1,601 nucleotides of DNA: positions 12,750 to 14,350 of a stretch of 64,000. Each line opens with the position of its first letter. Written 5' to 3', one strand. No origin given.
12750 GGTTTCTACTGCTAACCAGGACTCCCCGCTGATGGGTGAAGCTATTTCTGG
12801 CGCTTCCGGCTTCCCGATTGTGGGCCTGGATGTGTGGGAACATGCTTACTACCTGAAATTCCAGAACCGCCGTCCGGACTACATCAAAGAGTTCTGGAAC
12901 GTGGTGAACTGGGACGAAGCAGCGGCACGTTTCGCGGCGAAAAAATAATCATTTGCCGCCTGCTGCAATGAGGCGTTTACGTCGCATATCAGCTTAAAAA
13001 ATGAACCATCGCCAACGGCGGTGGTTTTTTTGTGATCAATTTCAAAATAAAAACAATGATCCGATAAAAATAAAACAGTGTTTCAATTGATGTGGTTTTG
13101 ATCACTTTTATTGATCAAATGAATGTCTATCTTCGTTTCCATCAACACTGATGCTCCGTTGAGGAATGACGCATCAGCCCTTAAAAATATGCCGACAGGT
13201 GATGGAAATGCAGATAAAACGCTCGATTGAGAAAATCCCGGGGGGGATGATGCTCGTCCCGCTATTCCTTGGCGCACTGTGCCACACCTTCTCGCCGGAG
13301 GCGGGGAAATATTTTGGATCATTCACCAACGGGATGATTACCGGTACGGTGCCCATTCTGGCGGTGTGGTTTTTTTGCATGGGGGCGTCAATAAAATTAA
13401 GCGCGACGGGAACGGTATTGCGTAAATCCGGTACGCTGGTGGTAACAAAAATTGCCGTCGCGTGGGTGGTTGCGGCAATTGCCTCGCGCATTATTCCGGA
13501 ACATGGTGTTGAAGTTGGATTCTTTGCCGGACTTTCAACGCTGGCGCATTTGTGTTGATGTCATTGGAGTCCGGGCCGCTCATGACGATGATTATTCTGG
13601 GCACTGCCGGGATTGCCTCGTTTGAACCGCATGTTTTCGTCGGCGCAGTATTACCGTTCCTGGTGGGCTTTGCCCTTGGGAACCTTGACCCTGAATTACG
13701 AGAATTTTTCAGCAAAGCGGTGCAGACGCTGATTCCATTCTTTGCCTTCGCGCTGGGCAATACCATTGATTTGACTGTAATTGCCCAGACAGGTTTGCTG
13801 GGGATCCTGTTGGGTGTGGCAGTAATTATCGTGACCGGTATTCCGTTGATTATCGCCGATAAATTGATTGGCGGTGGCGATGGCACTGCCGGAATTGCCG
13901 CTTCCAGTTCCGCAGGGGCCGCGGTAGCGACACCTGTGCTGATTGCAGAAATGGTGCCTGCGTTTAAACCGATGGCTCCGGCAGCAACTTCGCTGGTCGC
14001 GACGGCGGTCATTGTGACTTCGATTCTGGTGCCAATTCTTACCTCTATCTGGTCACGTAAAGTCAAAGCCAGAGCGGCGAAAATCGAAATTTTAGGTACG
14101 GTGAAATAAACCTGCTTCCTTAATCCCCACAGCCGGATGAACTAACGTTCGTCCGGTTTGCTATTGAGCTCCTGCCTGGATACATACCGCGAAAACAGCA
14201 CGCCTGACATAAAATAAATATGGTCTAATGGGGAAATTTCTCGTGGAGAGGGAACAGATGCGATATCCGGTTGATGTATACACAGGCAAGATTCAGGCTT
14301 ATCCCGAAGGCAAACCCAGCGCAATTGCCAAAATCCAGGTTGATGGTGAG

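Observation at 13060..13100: KdgR-type operator retained upstream of the broken kdgT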

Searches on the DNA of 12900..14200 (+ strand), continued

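Call 44: get_annotated_region(hit=H68, flank=300)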
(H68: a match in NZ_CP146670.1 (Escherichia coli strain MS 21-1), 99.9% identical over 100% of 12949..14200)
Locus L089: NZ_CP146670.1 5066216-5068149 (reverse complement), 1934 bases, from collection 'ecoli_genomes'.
description: Escherichia coli strain MS 21-1 chromosome, complete genome
organism: Escherichia coli strain MS 21-1 (NCBI taxid 562)
replicon: chromosome; assembly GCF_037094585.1
host: Homo sapiens; source: Colon; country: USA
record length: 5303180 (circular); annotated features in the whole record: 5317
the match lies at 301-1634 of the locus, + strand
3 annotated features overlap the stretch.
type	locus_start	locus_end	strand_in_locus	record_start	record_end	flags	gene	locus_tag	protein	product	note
CDS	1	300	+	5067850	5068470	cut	sodA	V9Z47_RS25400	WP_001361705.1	superoxide dismutase [Mn]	-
CDS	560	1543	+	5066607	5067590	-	kdgT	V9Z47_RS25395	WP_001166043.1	2-keto-3-deoxygluconate transporter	-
CDS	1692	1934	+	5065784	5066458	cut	yiiM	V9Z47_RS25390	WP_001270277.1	6-hydroxyaminopurine reductase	-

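Call 60: search_rna_families(source=window, start=12900, end=13300, threshold=evalue, max_evalue=1)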
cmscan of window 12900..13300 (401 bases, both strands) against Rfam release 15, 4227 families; matches with E-value up to 1: 6.
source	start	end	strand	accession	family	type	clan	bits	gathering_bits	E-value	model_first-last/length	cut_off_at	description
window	12945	13036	+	RF01771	rnk_leader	Cis-reg; leader;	-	22.4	50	0.16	1-109/109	no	Enterobacteria rnk leader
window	12926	13039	+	RF00121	MicC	Gene; sRNA;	-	21.1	90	0.83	1-123/123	no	MicC RNA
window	13024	13217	+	RF01402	STnc150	Gene; sRNA;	-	20.8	60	0.02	1-267/267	no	STnc150 Hfq binding RNA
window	12994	13068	+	RF02351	psRNA14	Gene; sRNA;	-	20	60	0.66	1-84/84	no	Proteobacteria sRNA psRNA14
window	13114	13232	-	RF03654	MIR4239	Gene; miRNA;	-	18.4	100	0.38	1-120/120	no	MIR4239 microRNA precursor family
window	13017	13079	-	RF03504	mir-9461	Gene; miRNA;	-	16.7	84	0.96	1-80/80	no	mir-9461 microRNA precursor family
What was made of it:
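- Tried and rejected: Only sub-threshold hits, for example STnc150 at 20.8 bits against a threshold of 60 (call 60).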

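Call 64: get_annotated_region(hit=H27, flank=0)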
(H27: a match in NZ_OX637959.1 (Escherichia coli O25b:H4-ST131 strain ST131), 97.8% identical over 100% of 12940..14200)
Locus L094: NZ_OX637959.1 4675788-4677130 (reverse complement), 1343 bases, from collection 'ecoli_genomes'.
description: Escherichia coli O25b:H4-ST131 isolate 32 chromosome C, complete sequence
organism: Escherichia coli O25b:H4-ST131 strain ST131 (NCBI taxid 941322)
replicon: chromosome; assembly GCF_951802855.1
host: Homo sapiens; source: Urinary tract; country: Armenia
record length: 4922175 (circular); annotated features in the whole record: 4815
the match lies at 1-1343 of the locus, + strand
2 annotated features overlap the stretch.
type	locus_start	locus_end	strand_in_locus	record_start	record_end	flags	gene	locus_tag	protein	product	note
CDS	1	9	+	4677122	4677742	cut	sodA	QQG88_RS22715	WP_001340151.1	superoxide dismutase [Mn]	-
CDS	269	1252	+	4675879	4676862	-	kdgT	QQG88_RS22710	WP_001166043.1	2-keto-3-deoxygluconate transporter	-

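Call 65: get_annotated_region(hit=H15, flank=0)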
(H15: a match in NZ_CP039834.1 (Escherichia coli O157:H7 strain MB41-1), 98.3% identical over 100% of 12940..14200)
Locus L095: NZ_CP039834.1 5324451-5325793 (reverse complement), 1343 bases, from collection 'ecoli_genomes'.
description: Escherichia coli O157:H7 strain MB41-1 chromosome, complete genome
organism: Escherichia coli O157:H7 strain MB41-1 (NCBI taxid 83334)
replicon: chromosome; assembly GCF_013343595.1
host: -; source: cattle feces; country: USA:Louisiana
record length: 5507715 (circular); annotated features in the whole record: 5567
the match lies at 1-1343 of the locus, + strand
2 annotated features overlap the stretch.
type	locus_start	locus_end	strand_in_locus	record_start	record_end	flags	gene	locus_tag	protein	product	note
CDS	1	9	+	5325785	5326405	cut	sodA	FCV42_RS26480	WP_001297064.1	superoxide dismutase [Mn]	-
CDS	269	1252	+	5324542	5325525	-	kdgT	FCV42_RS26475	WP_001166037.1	2-keto-3-deoxygluconate transporter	-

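Call 66: get_annotated_region(hit=H29, flank=0)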
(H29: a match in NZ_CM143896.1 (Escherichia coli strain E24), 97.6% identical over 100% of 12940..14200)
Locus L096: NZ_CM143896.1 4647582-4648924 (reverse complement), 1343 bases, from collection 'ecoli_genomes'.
description: Escherichia coli strain E24 chromosome, whole genome shotgun sequence
organism: Escherichia coli strain E24 (NCBI taxid 562)
replicon: chromosome; assembly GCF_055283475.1
host: Homo sapiens; source: urine sample; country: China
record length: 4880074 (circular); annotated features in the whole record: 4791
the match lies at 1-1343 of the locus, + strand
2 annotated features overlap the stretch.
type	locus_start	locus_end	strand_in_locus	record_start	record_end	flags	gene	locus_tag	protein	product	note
CDS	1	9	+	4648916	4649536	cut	sodA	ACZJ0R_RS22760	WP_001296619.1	superoxide dismutase [Mn]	-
CDS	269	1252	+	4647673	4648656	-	kdgT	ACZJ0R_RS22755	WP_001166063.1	2-keto-3-deoxygluconate transporter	-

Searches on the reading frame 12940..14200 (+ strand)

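Call 28: find_related_loci(query=L001:1769-2749:+, collection=genome_contigs, flank=3000)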
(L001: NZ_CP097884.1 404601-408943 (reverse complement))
Query L001:1769-2749:+ (327 aa) in genome_contigs; peptide patterns used: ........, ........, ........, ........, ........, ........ (x = any residue, [..] = any of these).
509 stretches matched a pattern; 446 encode a relative of the query (tblastn E <= 1e-3); the best 80 are kept; 80 distinct loci.
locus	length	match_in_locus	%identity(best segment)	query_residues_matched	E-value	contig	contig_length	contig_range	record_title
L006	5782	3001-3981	98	1-327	0e+0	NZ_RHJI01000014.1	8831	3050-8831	Escherichia sp. E1V33 1V33_14_consensus, whole genome shotgun sequence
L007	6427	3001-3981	98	1-327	0e+0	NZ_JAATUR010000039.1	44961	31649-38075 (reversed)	Escherichia coli strain SCPM-O-B-8794 39length=44961, whole genome shotgun sequence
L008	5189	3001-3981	98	1-327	0e+0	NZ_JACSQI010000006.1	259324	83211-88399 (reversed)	Escherichia whittamii strain Sa2BVA5 NODE_6_length_259324_cov_8.836392, whole genome shotgun sequence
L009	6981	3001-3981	95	1-327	0e+0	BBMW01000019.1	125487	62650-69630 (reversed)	Citrobacter werkmanii NBRC 105721 DNA, contig: CIWKM19, whole genome shotgun sequence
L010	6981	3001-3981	95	1-327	0e+0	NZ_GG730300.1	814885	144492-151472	Citrobacter youngae ATCC 29220 Scfld1, whole genome shotgun sequence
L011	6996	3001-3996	95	1-327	0e+0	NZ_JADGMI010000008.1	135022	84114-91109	Superficieibacter sp. 1612_C1 1612_C1_8, whole genome shotgun sequence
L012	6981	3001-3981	94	1-327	0e+0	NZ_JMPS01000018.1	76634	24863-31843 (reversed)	Yokenella regensburgei ATCC 49455 GYRE.assembly.019, whole genome shotgun sequence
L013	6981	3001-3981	95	1-327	0e+0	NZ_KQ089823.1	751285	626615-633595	Citrobacter sp. MGH106 aetzL-supercont1.2, whole genome shotgun sequence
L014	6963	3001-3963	97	1-321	0e+0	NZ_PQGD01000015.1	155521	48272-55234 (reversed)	Superficieibacter electus strain BP-1 NODE_15_length_155521_cov_39.9411, whole genome shotgun sequence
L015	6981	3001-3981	94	1-327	0e+0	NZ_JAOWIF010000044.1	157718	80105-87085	Citrobacter sp. Cu233 237, whole genome shotgun sequence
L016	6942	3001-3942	89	1-314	0e+0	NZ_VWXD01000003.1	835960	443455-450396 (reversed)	Candidatus Pantoea formicae isolate Acro-805 NODE_3_length_835960_cov_74.445522, whole genome shotgun sequence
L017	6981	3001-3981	94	1-327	0e+0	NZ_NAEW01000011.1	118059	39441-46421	Citrobacter braakii strain ATCC 51113 CbraakiiATCC_L001_NODE_11_length_118059__31.2294, whole genome shotgun sequence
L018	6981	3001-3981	94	1-327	0e+0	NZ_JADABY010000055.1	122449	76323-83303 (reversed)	Citrobacter sp. Res13-Sevr-PEB04-36 seq_tig55, whole genome shotgun sequence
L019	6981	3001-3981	94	1-327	0e+0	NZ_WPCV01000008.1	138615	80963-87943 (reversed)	Citrobacter sp. On2M On2M_8, whole genome shotgun sequence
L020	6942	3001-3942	87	1-314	0e+0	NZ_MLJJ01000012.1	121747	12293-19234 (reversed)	Pantoea septica strain LMG 5345 Contig0012_, whole genome shotgun sequence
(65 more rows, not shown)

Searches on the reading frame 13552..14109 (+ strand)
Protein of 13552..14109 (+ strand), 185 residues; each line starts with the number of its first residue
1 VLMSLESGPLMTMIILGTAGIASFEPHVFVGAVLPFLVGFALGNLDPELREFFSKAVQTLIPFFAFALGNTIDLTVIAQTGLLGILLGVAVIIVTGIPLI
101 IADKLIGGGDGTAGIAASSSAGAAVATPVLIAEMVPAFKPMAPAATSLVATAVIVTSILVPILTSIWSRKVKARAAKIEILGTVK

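Call 4: search_protein_families(library=pfam, proteins=[window:13552-14109:+])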
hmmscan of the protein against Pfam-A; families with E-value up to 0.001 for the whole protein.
window:13552-14109:+ (185 aa): 1 family
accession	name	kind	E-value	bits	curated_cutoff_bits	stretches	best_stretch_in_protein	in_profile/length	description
PF03812.18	KdgT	-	2.8e-61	208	25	1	2-170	137-305/305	2-keto-3-deoxygluconate permease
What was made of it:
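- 13208..14109 (+): kdgT pseudogene. An 82-bp deletion lies between 13545 and 13546, between imperfect direct repeats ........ and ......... Call 4 (two Pfam KdgT fragments; profile positions 109-136 missing).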
